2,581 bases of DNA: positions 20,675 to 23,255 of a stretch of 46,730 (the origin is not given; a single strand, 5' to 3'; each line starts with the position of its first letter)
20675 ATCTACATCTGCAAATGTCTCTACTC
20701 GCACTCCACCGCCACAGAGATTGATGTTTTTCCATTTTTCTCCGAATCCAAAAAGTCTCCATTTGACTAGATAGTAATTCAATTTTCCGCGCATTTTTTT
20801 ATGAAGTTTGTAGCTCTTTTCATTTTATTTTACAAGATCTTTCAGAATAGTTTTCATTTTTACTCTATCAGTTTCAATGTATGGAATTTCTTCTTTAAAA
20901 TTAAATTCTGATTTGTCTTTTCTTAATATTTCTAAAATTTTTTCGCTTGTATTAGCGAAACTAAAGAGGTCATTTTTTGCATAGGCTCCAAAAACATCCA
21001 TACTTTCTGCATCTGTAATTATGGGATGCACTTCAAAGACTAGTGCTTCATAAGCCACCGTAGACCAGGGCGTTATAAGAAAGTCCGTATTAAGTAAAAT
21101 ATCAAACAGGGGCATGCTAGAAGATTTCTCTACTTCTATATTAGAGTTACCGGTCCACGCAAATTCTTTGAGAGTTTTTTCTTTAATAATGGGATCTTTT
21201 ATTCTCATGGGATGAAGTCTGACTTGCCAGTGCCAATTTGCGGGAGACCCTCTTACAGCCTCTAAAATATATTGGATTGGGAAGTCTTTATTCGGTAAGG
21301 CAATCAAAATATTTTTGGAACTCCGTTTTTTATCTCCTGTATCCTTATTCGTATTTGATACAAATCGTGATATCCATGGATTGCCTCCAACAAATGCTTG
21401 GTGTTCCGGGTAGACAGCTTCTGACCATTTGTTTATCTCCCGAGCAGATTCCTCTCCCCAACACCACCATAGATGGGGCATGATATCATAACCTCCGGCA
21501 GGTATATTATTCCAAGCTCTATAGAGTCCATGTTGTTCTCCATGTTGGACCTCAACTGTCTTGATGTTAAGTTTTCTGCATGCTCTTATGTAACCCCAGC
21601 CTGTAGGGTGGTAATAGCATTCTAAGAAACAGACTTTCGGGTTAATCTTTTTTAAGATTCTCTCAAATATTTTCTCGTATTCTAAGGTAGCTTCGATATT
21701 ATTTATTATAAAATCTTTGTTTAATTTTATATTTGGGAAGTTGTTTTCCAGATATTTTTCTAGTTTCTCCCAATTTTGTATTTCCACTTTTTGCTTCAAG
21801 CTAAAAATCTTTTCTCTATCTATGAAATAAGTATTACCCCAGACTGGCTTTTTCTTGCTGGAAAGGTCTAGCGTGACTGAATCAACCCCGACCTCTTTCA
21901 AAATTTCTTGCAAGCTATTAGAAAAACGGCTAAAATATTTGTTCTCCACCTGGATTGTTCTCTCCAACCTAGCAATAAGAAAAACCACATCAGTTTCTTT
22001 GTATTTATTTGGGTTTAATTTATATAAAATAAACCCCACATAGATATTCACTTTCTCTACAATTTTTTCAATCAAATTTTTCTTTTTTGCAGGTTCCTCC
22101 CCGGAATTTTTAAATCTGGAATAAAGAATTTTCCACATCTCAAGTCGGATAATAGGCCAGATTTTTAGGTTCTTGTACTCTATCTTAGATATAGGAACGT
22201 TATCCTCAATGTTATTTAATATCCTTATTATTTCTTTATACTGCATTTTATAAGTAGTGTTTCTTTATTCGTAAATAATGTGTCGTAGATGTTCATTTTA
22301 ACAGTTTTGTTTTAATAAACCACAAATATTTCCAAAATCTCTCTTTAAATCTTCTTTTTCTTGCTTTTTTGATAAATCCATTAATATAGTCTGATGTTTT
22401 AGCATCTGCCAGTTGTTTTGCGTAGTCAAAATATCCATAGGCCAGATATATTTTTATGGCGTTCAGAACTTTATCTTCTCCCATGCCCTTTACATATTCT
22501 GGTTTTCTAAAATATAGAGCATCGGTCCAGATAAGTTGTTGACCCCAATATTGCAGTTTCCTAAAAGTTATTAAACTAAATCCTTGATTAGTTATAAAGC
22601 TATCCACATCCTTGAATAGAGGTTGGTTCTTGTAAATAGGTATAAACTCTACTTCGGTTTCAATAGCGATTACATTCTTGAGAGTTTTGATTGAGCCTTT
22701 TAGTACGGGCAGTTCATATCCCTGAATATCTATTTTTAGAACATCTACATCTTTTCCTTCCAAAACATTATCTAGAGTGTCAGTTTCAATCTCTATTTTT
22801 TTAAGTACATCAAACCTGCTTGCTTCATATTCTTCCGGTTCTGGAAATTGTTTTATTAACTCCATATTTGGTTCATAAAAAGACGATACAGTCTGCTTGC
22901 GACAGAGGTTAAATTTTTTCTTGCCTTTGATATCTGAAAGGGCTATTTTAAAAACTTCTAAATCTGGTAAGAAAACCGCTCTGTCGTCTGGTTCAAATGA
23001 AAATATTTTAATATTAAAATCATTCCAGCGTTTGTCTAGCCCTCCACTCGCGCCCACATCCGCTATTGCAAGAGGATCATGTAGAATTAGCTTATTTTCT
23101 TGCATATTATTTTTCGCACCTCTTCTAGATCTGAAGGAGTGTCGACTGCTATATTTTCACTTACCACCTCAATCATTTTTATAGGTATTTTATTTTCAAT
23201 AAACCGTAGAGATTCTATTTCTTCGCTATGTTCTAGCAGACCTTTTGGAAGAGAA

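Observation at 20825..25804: AroB-like cyclase + SDR + KdsB-type CMP-transferase + FkbM methyltransferase + HP-motif unknown: a possible CMP-activated carbocyclic or novel ulosonic-acid branch inside a glycan locus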

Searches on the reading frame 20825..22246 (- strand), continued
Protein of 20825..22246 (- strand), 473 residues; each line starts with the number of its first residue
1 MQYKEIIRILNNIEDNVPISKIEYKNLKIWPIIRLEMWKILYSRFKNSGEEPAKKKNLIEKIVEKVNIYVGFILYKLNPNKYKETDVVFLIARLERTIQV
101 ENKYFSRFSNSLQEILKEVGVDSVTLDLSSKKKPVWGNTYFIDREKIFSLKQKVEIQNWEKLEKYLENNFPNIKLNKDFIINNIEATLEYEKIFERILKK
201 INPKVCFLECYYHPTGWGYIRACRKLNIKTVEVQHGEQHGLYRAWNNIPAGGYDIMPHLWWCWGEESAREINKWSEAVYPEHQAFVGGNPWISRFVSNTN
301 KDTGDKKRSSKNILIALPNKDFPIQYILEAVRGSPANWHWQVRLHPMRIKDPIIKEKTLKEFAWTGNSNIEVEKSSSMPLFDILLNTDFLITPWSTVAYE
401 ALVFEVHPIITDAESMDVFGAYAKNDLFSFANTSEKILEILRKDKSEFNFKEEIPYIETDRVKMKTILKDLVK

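Call 92: search_protein_families(library=pfam, proteins=[P0267, P0278, P0301, P0348, P0333, P0380, P0390, P0408, P0344, P0353], max_evalue=0.0001)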
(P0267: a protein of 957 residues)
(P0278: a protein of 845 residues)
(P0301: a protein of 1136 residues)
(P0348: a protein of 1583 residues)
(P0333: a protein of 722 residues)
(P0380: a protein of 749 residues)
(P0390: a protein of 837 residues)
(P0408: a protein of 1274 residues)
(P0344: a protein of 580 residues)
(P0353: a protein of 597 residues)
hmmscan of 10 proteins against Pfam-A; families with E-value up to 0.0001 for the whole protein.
P0267 (957 aa): 0 families

P0278 (845 aa): 16 families
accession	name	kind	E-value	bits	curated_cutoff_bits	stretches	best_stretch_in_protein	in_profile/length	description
PF13489.12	Methyltransf_23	-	1.2e-22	80.9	27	1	666-818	18-160/164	Methyltransferase domain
PF08241.18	Methyltransf_11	-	8.3e-20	71.7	21.2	1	675-765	1-95/95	Methyltransferase domain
PF13847.12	Methyltransf_31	-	1.3e-18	67.6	27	1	670-773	3-117/145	Methyltransferase domain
PF13649.12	Methyltransf_25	-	5e-15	56.4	27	1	675-761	2-97/97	Methyltransferase domain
PF08242.18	Methyltransf_12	-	7.5e-15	55.9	30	1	675-763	1-98/98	Methyltransferase domain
PF07021.18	MetW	-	2.8e-12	47.1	21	1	672-816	15-159/193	Methionine biosynthesis protein MetW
PF07719.23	TPR_2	-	6e-11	42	27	0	541-574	1-34/34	Tetratricopeptide repeat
PF14559.12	TPR_19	-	3.1e-09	37.5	25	1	556-617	6-67/68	Tetratricopeptide repeat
PF00515.34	TPR_1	-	7.4e-09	35.5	27.8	1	541-574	1-34/34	Tetratricopeptide repeat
PF13181.12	TPR_8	-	4.3e-08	33.1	25.7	0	541-574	1-34/34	Tetratricopeptide repeat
PF13431.12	TPR_17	-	3.7e-07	30.3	24.4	0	564-596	2-34/34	Tetratricopeptide repeat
PF13414.12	TPR_11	-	6.6e-07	29.4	26.8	0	514-555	1-42/42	TPR repeat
PF02353.26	CMAS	-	6.7e-07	29.3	27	1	662-787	54-186/273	Mycolic acid cyclopropane synthetase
PF23914.1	TPR_CcmH_CycH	-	1.4e-05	25.5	42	1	516-629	25-141/158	Cytochrome c-type biogenesis protein H TPR domain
PF05219.18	DREV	-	4.8e-05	23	26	0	671-767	95-188/265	DREV methyltransferase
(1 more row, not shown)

P0301 (1136 aa): 15 families
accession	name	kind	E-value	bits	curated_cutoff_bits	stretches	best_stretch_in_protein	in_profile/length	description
PF13489.12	Methyltransf_23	-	2e-22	80.1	27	1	904-1037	19-163/164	Methyltransferase domain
PF08241.18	Methyltransf_11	-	8.5e-20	71.6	21.2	2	913-996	2-95/95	Methyltransferase domain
PF07719.23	TPR_2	-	3.5e-12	45.9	27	1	538-571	1-34/34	Tetratricopeptide repeat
PF13649.12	Methyltransf_25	-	3.7e-12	47.2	27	1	911-991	1-96/97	Methyltransferase domain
PF08242.18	Methyltransf_12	-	5.2e-12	46.8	30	1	912-991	1-95/98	Methyltransferase domain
PF13847.12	Methyltransf_31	-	6.2e-12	45.9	27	1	906-1000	2-113/145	Methyltransferase domain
PF00515.34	TPR_1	-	7.3e-12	45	27.8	1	538-571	1-34/34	Tetratricopeptide repeat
PF13181.12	TPR_8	-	1.7e-10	40.7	25.7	0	538-571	1-34/34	Tetratricopeptide repeat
PF13432.12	TPR_16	-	8.8e-09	36.1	32.7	1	514-571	7-64/65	Tetratricopeptide repeat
PF13424.12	TPR_12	-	4.3e-08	33.7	30.1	1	505-567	4-74/77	Tetratricopeptide repeat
PF14559.12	TPR_19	-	6.4e-08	33.2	25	1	556-612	9-65/68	Tetratricopeptide repeat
PF13428.12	TPR_14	-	9.6e-08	32.4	23.5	0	543-578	6-41/44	Tetratricopeptide repeat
PF13414.12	TPR_11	-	6.4e-07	29.4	26.8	0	511-550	1-40/42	TPR repeat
PF13374.12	TPR_10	-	7e-07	29.5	27.5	0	538-567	2-31/42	Tetratricopeptide repeat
PF07021.18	MetW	-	1.4e-06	28.6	21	1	902-984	8-98/193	Methionine biosynthesis protein MetW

P0348 (1583 aa): 14 families
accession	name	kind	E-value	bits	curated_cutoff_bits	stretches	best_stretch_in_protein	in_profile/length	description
PF04055.27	Radical_SAM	-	2.8e-13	50.8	29.5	1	563-695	2-140/166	Radical SAM superfamily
PF13414.12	TPR_11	-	1.6e-12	47.3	26.8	1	874-915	1-42/42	TPR repeat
PF13186.11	SPASM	-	2.4e-11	44.2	21.5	1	772-837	1-66/67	Iron-sulfur cluster-binding domain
PF00515.34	TPR_1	-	3.6e-11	42.8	27.8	1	901-934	1-34/34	Tetratricopeptide repeat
PF07719.23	TPR_2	-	2.4e-10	40.1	27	1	901-934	1-34/34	Tetratricopeptide repeat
PF07470.19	Glyco_hydro_88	-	7.4e-09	35.5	26.6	1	1353-1450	32-120/352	Glycosyl Hydrolase Family 88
PF13181.12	TPR_8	-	6.7e-08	32.5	25.7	0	901-933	1-33/34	Tetratricopeptide repeat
PF14559.12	TPR_19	-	1e-07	32.6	25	1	877-933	1-57/68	Tetratricopeptide repeat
PF07944.18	Beta-AFase-like_GH127_cat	-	1.9e-07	30.9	24.9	0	1404-1518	123-235/376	Beta-L-arabinofuranosidase, GH127 catalytic domain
PF13432.12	TPR_16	-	5.5e-07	30.4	32.7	1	874-934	4-64/65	Tetratricopeptide repeat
PF13428.12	TPR_14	-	1.3e-06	28.9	23.5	0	873-908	7-42/44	Tetratricopeptide repeat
PF13243.12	SQHop_cyclase_C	-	4.3e-06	26.4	26.1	0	1377-1456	211-292/319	Squalene-hopene cyclase C-terminal domain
PF08241.18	Methyltransf_11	-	9.3e-06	26.6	21.2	1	1010-1057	50-93/95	Methyltransferase domain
PF13424.12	TPR_12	-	1.8e-05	25.3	30.1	1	869-931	5-75/77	Tetratricopeptide repeat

P0333 (722 aa): 10 families
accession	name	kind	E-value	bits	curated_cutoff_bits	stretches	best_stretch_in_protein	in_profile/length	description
PF14559.12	TPR_19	-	3e-14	53.5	25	2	621-683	2-63/68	Tetratricopeptide repeat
PF07719.23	TPR_2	-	7.4e-13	48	27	0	644-677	1-34/34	Tetratricopeptide repeat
PF13428.12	TPR_14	-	2.1e-10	40.7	23.5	0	611-651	2-42/44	Tetratricopeptide repeat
PF13432.12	TPR_16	-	7.2e-10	39.6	32.7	1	651-709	4-62/65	Tetratricopeptide repeat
PF13181.12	TPR_8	-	5e-08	32.9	25.7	0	644-677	1-34/34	Tetratricopeptide repeat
PF13424.12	TPR_12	-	1.3e-07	32.2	30.1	1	616-674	9-75/77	Tetratricopeptide repeat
PF13414.12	TPR_11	-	8.9e-07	28.9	26.8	0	658-690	8-40/42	TPR repeat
PF00515.34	TPR_1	-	8.9e-07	28.9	27.8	0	644-677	1-34/34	Tetratricopeptide repeat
PF13174.12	TPR_6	-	3.8e-06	27.6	26.3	0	613-643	3-33/33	Tetratricopeptide repeat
PF13431.12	TPR_17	-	5.8e-06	26.6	24.4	0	632-665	1-34/34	Tetratricopeptide repeat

P0380 (749 aa): 2 families
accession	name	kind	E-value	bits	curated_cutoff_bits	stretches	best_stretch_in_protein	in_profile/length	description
PF13181.12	TPR_8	-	1.3e-05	25.4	25.7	0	704-735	2-33/34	Tetratricopeptide repeat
PF07719.23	TPR_2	-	4.5e-05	23.7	27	0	705-733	3-31/34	Tetratricopeptide repeat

P0390 (837 aa): 1 family
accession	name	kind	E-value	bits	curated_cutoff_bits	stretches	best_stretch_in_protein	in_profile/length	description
PF04055.27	Radical_SAM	-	2.2e-08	34.9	29.5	1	516-646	1-135/166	Radical SAM superfamily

P0408 (1274 aa): 12 families
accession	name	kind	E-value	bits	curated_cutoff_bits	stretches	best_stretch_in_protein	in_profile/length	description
PF00535.33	Glycos_transf_2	-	9.5e-29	100.9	23.3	1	595-704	1-113/168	Glycosyl transferase family 2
PF07719.23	TPR_2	-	1.1e-16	59.9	27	0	518-548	3-33/34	Tetratricopeptide repeat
PF00515.34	TPR_1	-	6.4e-11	42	27.8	0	1073-1097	4-28/34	Tetratricopeptide repeat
PF13428.12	TPR_14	-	7.1e-11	42.1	23.5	0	1160-1200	4-44/44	Tetratricopeptide repeat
PF13424.12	TPR_12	-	3.6e-10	40.3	30.1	0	502-546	31-75/77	Tetratricopeptide repeat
PF13176.12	TPR_7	-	3.9e-10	39.4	27.9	0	1076-1098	5-29/36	Tetratricopeptide repeat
PF14559.12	TPR_19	-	7.8e-10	39.4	25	0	1134-1191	2-59/68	Tetratricopeptide repeat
PF13432.12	TPR_16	-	1.3e-08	35.5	32.7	0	1007-1061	2-55/65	Tetratricopeptide repeat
PF10111.15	Glyco_tranf_2_2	-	7.1e-08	32.7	27.3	1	617-768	25-186/276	Glycosyltransferase like family 2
PF13181.12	TPR_8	-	4e-07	30.1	25.7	0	1070-1097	1-28/34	Tetratricopeptide repeat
PF23914.1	TPR_CcmH_CycH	-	2.2e-06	28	42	0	1066-1097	46-77/158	Cytochrome c-type biogenesis protein H TPR domain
PF12895.13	ANAPC3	-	1.8e-05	25.3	27.2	0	1125-1182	25-81/82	Anaphase-promoting complex, cyclosome, subunit 3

P0344 (580 aa): 0 families

P0353 (597 aa): 3 families
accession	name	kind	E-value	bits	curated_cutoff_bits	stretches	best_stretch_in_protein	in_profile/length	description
PF13431.12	TPR_17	-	4.6e-06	26.9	24.4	1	526-557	2-33/34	Tetratricopeptide repeat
PF00515.34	TPR_1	-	8.9e-06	25.7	27.8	0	538-569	2-33/34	Tetratricopeptide repeat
PF02350.25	Epimerase_2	-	4.8e-05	22.8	30.6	0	285-424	146-284/347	UDP-N-acetylglucosamine 2-epimerase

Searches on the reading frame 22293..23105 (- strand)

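Call 3: search_protein_families(library=pfam, proteins=[window:22293-23105:-], max_evalue=0.01)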
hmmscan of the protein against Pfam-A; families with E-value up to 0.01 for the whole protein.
window:22293-23105:- (270 aa): 1 family
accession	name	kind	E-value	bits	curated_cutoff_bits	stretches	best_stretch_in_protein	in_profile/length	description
PF05050.19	Methyltransf_21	-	5.1e-18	66.2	22.7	1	34-177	26-172/173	Methyltransferase FkbM domain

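Call 4: search_protein_families(library=ncbifam, proteins=[window:22293-23105:-], max_evalue=0.01)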
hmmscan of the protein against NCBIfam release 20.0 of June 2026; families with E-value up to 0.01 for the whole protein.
window:22293-23105:- (270 aa): 1 family
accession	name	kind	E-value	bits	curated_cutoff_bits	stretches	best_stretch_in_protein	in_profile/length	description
TIGR01444.1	fkbM_fam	subfamily_domain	2.9e-13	50.5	37.7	1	16-151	4-141/143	FkbM family methyltransferase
